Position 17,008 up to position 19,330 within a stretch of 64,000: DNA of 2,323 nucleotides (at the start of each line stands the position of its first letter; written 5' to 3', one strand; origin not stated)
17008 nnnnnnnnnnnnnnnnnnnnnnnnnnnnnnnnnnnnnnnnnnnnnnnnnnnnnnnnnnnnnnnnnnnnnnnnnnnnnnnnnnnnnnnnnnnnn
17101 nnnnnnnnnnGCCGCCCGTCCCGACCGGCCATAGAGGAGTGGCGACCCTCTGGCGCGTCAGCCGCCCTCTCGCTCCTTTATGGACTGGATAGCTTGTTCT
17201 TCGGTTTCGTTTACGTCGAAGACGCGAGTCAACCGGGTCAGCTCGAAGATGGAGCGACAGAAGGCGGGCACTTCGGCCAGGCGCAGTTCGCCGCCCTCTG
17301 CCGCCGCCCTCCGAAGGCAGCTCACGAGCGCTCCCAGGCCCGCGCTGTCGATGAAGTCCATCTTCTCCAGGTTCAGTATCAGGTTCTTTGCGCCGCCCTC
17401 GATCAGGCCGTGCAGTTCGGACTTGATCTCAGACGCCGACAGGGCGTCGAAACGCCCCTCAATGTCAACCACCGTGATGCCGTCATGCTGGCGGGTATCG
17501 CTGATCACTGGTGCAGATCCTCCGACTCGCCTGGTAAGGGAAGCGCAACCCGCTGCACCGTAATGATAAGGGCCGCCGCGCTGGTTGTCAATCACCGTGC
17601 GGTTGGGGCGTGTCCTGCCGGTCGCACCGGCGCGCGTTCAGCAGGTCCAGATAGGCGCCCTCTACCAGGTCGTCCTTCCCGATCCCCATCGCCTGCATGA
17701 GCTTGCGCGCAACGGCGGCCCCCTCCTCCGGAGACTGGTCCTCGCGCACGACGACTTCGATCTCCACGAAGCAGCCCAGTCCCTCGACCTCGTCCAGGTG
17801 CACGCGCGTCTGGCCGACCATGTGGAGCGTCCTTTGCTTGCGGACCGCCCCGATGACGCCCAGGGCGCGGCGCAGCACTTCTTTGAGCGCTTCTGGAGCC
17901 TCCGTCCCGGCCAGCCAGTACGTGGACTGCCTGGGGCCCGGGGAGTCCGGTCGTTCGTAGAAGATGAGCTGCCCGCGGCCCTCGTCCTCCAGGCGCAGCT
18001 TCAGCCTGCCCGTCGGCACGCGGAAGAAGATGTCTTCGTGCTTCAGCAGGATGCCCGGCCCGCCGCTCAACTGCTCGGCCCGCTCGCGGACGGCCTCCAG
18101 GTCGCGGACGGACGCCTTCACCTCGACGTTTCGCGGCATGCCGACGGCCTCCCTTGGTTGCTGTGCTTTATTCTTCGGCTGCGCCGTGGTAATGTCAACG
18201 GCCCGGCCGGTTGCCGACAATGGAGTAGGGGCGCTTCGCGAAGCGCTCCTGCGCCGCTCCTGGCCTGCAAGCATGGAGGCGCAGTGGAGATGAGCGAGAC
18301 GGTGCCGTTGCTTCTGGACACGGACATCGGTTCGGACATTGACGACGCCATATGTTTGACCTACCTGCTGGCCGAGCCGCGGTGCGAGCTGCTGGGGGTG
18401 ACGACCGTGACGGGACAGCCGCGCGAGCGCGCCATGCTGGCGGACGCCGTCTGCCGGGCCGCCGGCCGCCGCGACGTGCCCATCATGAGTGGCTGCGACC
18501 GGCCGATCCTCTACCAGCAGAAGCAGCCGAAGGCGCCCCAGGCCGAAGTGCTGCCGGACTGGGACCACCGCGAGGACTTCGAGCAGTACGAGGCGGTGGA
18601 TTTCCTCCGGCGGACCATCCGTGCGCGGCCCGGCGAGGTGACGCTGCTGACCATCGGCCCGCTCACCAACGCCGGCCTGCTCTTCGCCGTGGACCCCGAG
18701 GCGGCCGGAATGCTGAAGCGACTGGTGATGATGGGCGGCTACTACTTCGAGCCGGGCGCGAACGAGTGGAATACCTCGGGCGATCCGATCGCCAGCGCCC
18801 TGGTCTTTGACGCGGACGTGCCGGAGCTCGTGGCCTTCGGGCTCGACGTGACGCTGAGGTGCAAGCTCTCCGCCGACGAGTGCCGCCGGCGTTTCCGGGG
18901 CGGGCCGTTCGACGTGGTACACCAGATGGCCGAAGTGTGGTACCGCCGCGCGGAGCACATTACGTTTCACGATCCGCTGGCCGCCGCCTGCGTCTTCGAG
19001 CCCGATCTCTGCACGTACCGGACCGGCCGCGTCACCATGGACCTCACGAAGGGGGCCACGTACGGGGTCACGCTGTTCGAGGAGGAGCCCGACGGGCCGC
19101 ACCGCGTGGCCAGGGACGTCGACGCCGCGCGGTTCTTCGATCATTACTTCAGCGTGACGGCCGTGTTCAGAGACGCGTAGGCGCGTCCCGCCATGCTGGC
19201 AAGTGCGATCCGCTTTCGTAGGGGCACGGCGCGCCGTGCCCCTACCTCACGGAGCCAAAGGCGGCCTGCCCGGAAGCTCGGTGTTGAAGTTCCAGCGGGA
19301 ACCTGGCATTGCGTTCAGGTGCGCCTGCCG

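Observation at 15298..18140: CYTH (class IV adenylate-cyclase-like) - STAS - CheY - sigma-54 activator operon with a pseudo-receiver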

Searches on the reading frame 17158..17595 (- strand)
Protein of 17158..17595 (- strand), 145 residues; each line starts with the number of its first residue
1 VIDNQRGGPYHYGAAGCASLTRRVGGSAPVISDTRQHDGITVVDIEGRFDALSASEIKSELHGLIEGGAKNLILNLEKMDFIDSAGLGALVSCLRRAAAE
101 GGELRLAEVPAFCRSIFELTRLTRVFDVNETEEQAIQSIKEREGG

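Call 4: search_protein_families(library=pfam, proteins=[window:17158-17595:-], max_evalue=0.01)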
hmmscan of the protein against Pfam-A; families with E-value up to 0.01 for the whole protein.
window:17158-17595:- (145 aa): 2 families
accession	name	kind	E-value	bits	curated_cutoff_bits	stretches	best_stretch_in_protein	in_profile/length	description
PF01740.26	STAS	-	1.5e-19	70.2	22.6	1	33-135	3-106/106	STAS domain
PF13466.11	STAS_2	-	2.4e-12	47.3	29.2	1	44-122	2-79/80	STAS domain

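Call 5: search_protein_families(library=ncbifam, proteins=[window:17158-17595:-], max_evalue=0.001)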
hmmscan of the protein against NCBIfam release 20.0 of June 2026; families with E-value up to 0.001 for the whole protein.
window:17158-17595:- (145 aa): 2 families
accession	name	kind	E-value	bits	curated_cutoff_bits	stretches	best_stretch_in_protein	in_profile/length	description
TIGR00377.1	ant_ant_sig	superfamily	1.2e-20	73.4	53.45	1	33-134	6-108/108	anti-sigma factor antagonist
TIGR02886.1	spore_II_AA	equivalog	1.2e-16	60.6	114.75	1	35-136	4-106/106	anti-sigma F factor antagonist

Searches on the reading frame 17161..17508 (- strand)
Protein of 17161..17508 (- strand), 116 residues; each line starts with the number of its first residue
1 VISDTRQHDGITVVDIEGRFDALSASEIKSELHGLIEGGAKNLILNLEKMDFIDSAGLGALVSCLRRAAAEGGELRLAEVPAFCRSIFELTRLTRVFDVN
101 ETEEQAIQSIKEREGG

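Call 35: find_related_loci(query=A3, collection=metagenome_contigs, flank=6000)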
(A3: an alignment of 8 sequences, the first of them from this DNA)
Query A3 (116 aa) in metagenome_contigs; peptide patterns used: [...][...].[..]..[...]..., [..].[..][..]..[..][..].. (x = any residue, [..] = any of these).
600 stretches matched a pattern (row limit reached: there are more); 576 encode a relative of the query (tblastn E <= 1e-3); the best 80 are kept; 80 distinct loci.
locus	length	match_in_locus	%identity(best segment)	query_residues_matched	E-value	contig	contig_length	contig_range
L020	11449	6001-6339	68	1-113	5e-51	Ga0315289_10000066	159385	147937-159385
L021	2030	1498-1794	69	1-99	2e-43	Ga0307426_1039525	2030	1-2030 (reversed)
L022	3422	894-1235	61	1-114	6e-43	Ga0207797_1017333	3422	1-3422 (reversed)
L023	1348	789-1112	42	7-114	5e-26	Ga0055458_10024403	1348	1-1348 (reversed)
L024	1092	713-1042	42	1-110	2e-23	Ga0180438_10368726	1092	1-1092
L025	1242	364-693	37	5-114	1e-22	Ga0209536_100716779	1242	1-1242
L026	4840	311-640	41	2-112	2e-22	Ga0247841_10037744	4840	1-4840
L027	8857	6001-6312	41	4-107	3e-21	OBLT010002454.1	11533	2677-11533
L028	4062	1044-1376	40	4-114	3e-21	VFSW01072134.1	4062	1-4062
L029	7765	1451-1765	38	9-113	6e-21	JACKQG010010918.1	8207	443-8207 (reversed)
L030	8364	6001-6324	40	4-111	1e-20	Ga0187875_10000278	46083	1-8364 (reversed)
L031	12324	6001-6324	40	4-111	1e-20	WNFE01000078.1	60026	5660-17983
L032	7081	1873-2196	39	4-111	1e-20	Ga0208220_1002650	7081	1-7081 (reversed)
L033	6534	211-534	40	4-111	1e-20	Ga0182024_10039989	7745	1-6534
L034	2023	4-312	42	9-111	1e-20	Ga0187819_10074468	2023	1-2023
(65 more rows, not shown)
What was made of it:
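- Tried and rejected: It used a generic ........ pattern, so 77 of 80 loci were unrelated STAS genes (call 35).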

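Call 66: find_homologous_proteins(query=A3, max_evalue=1e-10)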
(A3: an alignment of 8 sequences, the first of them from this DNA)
Query A3 (8 sequences) (116 aa, profile of the alignment): 2258 proteins with E <= 1e-10 among 8000 candidates; the best 120 are listed.
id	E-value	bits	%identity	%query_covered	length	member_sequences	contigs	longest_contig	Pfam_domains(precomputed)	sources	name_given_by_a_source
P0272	1.2e-54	201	74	97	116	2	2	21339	PF01740.27,PF13466.13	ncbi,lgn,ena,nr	ncbi:MAG: STAS domain-containing protein [Candidatus Brocadiae bacterium]|nr:STAS domain-containing 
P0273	2.9e-54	200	74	100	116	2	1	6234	PF01740.27,PF13466.13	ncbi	ncbi:MAG: STAS domain-containing protein [Candidatus Brocadiaceae bacterium]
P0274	5.8e-54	199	70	99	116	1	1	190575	PF01740.27,PF13466.13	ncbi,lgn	-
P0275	8.4e-53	195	68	98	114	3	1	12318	PF01740.27,PF13466.13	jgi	jgi:anti-sigma B factor antagonist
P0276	2.4e-52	194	67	100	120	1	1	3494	PF01740.27,PF13466.13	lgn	-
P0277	7.9e-52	192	68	98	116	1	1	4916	PF01740.27,PF13466.13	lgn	-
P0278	9.6e-52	192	69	96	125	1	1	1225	PF01740.27,PF13466.13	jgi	jgi:anti-sigma B factor antagonist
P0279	1.3e-51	191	70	95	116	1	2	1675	PF01740.27,PF13466.13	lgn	-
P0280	1.3e-51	191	69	97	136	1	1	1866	PF01740.27,PF13466.13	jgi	-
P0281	1.4e-51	191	64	96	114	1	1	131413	PF01740.27,PF13466.13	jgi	-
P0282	1.5e-51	191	76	99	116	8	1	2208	PF01740.27,PF13466.13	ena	-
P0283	1.6e-51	191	67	99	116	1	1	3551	PF01740.27,PF13466.13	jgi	-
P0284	2.7e-51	190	65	97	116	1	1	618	PF01740.27,PF13466.13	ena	-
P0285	4.0e-51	190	71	88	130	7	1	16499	PF01740.27,PF13466.13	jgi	jgi:anti-sigma B factor antagonist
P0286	4.0e-51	190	65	99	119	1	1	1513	PF01740.27,PF13466.13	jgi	jgi:anti-anti-sigma factor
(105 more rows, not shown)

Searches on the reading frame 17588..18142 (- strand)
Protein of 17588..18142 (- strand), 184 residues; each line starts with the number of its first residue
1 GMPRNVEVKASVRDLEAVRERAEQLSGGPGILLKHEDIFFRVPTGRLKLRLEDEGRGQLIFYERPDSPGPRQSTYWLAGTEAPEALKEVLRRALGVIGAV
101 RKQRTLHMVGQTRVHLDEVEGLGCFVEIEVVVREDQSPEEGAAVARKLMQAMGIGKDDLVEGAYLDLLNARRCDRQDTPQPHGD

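Call 4: search_protein_families(library=pfam, proteins=[window:17588-18142:-], max_evalue=0.01)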
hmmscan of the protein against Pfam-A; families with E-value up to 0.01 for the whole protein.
window:17588-18142:- (184 aa): 1 family
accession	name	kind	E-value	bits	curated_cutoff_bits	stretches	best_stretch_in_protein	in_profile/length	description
PF01928.26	CYTH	-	1.9e-19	70.6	23.2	1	4-164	2-179/179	CYTH domain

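Call 5: search_protein_families(library=ncbifam, proteins=[window:17588-18142:-], max_evalue=0.001)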
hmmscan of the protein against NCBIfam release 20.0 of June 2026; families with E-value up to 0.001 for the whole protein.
window:17588-18142:- (184 aa): 1 family
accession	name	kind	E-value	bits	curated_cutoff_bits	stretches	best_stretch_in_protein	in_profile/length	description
TIGR00318.1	cyaB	equivalog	3.2e-11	43.4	57.95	1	6-169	4-173/174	class IV adenylate cyclase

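Call 60: search_solved_structures(query=window:17588-18139:-, max_evalue=0.01, show_alignments=2)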
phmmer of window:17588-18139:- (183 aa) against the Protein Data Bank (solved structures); distinct sequences matched with E-value up to 0.01: 5.
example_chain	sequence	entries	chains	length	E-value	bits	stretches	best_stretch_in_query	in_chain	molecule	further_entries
2dc4_A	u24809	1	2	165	1.1e-10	44.6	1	5-168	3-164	165aa long hypothetical protein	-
1yem_A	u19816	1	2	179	2.2e-07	34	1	33-169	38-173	Conserved hypothetical protein Pfu-838710-001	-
2een_A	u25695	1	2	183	9.4e-07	31.9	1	95-172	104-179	Hypothetical protein PH1819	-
3n0y_A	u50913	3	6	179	0.0028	20.6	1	98-167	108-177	Adenylate cyclase 2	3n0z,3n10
2fjt_A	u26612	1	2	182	0.003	20.5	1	98-167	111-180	Adenylyl cyclase class IV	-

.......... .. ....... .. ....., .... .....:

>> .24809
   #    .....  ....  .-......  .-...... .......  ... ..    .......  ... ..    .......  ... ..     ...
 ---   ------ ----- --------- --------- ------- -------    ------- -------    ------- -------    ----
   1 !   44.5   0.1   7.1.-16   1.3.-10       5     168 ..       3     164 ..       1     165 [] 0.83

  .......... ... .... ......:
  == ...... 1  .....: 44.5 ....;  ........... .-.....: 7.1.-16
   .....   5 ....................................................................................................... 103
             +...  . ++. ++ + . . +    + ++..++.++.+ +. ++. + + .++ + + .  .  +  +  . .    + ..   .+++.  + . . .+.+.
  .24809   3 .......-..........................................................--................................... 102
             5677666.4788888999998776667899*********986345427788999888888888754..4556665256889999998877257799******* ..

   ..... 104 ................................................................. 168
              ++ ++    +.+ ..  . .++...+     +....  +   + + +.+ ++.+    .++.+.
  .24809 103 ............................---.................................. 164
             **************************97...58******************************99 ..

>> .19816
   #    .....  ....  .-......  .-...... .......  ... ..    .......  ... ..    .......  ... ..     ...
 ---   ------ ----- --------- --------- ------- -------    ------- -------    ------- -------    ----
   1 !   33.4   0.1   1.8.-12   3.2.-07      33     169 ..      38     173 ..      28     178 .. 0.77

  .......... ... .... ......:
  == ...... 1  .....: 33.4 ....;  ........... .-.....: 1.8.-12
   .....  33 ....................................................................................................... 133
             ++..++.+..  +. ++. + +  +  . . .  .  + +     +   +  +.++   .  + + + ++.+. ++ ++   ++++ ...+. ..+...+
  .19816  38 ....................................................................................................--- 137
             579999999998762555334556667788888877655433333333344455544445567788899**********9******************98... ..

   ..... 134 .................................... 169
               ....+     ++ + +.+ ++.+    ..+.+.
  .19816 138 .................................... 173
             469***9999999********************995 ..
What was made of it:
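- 17588..18139 (-): CYTH-domain protein (183 aa). An adjacent gene, not part of the conserved unit. Nearest solved structures are archaeal CYTH proteins of unknown function (call 60).
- On Class IV adenylate cyclase (CyaB): The solved class IV cyclases match only at E about 0.003, and archaeal CYTH proteins of unknown function match better (call 60).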

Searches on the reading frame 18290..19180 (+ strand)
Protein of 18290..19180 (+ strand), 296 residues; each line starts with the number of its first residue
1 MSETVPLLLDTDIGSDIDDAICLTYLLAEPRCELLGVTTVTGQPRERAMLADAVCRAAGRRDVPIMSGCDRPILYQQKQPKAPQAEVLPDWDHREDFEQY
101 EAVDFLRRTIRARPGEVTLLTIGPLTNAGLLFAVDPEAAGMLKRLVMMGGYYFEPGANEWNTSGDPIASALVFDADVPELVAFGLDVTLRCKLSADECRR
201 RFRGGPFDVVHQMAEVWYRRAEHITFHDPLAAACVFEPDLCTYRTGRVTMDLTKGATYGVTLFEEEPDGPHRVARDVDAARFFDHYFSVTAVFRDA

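Call 4: search_protein_families(library=pfam, proteins=[window:18290-19180:+], max_evalue=0.01)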
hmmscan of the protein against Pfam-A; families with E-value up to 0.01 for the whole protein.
window:18290-19180:+ (296 aa): 1 family
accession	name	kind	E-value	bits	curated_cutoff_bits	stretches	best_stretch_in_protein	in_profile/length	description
PF01156.24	IU_nuc_hydro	-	5.9e-54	184.2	34.2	1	8-284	2-297/297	Inosine-uridine preferring nucleoside hydrolase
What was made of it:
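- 18290..19180 (+): Inosine-uridine-preferring nucleoside hydrolase, divergent from CYTH. A conserved syntenic neighbour, not part of the unit. Pfam IU_nuc_hydro 184 bits (call 4).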

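Call 5: search_protein_families(library=ncbifam, proteins=[window:18290-19180:+], max_evalue=0.001)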
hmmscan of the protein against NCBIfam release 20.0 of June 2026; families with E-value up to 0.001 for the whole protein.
window:18290-19180:+ (296 aa): 4 families
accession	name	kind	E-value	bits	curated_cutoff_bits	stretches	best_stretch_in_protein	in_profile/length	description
NF052221.1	UridNuclsHydUriH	equivalog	3e-28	98.9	450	1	8-285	3-301/310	uridine-preferring nucleoside hydrolase UriH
NF008036.0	PRK10768.1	equivalog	5.6e-27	94.7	382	1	4-286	2-296/304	ribonucleoside hydrolase RihC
NF007761.0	PRK10443.1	equivalog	2.9e-23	82.4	433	1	5-263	3-276/311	pyrimidine-specific ribonucleoside hydrolase RihA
NF007417.0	PRK09955.1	equivalog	1.2e-19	70.3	459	1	7-266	6-278/313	ribosylpyrimidine nucleosidase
